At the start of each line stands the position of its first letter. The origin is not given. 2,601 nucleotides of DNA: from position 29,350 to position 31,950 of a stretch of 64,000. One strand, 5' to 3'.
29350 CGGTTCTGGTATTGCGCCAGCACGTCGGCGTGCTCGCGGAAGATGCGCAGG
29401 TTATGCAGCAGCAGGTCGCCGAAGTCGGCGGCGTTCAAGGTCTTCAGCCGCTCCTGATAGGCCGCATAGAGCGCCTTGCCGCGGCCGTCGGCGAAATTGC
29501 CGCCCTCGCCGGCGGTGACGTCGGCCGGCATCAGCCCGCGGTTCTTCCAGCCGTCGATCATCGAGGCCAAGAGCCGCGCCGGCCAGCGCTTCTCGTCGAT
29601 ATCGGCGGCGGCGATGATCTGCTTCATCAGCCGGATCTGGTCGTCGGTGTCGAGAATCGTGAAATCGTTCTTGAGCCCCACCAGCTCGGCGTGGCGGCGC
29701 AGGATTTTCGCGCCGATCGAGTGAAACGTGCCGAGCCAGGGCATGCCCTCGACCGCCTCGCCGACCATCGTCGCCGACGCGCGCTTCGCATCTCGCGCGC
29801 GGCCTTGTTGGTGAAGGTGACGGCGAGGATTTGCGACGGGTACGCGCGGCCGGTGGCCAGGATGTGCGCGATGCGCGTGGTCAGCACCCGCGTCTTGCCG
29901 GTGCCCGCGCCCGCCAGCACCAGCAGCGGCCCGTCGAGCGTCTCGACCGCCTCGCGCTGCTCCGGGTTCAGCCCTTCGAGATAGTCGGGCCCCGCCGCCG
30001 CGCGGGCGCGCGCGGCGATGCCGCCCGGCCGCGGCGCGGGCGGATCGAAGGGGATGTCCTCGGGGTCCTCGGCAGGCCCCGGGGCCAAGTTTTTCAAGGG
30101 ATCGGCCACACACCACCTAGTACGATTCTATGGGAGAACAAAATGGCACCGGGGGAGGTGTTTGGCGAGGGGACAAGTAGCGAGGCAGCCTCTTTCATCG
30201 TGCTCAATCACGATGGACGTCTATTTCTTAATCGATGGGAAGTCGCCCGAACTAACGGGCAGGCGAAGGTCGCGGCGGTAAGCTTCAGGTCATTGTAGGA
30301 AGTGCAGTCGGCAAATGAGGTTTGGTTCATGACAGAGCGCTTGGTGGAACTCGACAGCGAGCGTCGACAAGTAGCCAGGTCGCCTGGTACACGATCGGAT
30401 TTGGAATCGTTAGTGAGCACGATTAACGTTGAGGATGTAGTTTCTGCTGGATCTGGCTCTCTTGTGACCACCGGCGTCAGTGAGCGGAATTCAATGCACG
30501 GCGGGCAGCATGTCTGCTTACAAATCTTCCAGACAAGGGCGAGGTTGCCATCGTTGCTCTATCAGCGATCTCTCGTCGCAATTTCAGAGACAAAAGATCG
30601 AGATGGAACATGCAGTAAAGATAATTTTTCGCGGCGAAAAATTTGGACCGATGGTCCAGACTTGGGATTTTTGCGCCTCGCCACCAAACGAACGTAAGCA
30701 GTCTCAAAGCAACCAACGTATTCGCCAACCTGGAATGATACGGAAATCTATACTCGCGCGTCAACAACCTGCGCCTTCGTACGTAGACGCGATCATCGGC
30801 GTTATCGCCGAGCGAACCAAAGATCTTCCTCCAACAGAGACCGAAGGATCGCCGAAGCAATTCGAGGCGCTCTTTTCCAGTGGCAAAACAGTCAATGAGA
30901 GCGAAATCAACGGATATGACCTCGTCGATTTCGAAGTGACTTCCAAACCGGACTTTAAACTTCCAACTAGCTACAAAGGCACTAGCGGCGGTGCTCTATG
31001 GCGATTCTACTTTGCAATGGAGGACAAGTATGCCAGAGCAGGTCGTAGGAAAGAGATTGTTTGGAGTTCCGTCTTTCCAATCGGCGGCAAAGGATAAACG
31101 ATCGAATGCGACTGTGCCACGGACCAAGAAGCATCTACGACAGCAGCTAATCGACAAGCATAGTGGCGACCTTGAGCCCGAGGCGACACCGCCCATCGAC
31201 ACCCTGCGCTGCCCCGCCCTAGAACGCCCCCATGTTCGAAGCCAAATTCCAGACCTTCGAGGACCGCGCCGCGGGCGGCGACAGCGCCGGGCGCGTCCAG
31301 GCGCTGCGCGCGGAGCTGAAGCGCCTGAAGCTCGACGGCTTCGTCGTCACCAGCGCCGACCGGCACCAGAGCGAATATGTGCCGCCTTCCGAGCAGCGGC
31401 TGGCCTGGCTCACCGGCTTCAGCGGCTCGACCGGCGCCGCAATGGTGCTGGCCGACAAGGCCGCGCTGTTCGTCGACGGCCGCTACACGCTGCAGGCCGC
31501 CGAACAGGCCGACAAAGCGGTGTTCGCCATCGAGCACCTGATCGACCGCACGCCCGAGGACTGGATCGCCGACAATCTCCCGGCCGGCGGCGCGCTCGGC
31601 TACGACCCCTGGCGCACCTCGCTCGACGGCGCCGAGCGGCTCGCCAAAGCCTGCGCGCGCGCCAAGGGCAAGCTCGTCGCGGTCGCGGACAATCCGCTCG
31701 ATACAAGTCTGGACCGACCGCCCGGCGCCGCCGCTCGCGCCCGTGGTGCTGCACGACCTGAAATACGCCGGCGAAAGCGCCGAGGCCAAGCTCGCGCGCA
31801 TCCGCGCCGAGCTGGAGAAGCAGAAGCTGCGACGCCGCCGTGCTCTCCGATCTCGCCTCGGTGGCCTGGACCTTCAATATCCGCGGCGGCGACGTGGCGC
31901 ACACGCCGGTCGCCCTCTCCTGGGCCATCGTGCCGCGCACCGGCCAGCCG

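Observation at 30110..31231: Low-GC island between divergent uvrD and pepP encodes a small ORF plus a cytoplasmic trypsin-like protease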

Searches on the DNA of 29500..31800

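Call 7: search_rna_families(source=window, start=29500, end=31800, threshold=evalue, max_evalue=1)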
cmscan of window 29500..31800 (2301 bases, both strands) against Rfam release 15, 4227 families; matches with E-value up to 1: 0.
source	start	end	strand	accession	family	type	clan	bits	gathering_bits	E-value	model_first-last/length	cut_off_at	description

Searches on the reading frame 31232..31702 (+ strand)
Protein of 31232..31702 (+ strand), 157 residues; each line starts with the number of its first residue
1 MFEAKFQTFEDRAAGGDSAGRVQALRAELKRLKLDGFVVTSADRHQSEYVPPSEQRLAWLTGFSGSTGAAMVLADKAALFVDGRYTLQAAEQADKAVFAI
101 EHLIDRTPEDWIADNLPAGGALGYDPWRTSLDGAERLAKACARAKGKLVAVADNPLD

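Call 49: find_related_loci(query=window:31232-31702:+, collection=metagenome_contigs, flank=5000)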
Query seq(157 aa) (157 aa) in metagenome_contigs; peptide patterns used: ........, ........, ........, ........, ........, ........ (x = any residue, [..] = any of these).
545 stretches matched a pattern; 104 encode a relative of the query (tblastn E <= 1e-3); the best 80 are kept; 80 distinct loci.
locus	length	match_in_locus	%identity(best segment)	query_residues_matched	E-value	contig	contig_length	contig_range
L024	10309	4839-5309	68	1-157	3e-69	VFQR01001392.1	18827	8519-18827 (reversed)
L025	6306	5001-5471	66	1-157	2e-65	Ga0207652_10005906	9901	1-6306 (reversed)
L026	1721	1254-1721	65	1-156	4e-67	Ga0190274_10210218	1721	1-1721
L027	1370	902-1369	65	1-156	1e-67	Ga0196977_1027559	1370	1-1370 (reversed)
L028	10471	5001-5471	66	1-157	1e-64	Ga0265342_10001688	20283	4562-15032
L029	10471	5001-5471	63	1-157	7e-64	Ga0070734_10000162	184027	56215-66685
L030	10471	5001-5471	62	1-157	3e-64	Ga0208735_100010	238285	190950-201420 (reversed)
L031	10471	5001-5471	68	1-157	3e-63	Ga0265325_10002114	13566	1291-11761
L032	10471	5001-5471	62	1-157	2e-63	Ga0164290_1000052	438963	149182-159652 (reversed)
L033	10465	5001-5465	68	1-157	1e-63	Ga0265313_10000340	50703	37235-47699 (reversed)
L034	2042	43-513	61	1-157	9e-65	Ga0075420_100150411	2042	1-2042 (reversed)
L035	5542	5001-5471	64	1-157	4e-63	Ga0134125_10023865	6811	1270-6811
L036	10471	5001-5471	59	1-157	4e-63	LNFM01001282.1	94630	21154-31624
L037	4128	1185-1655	64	1-157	2e-62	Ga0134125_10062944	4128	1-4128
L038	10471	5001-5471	59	1-157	3e-62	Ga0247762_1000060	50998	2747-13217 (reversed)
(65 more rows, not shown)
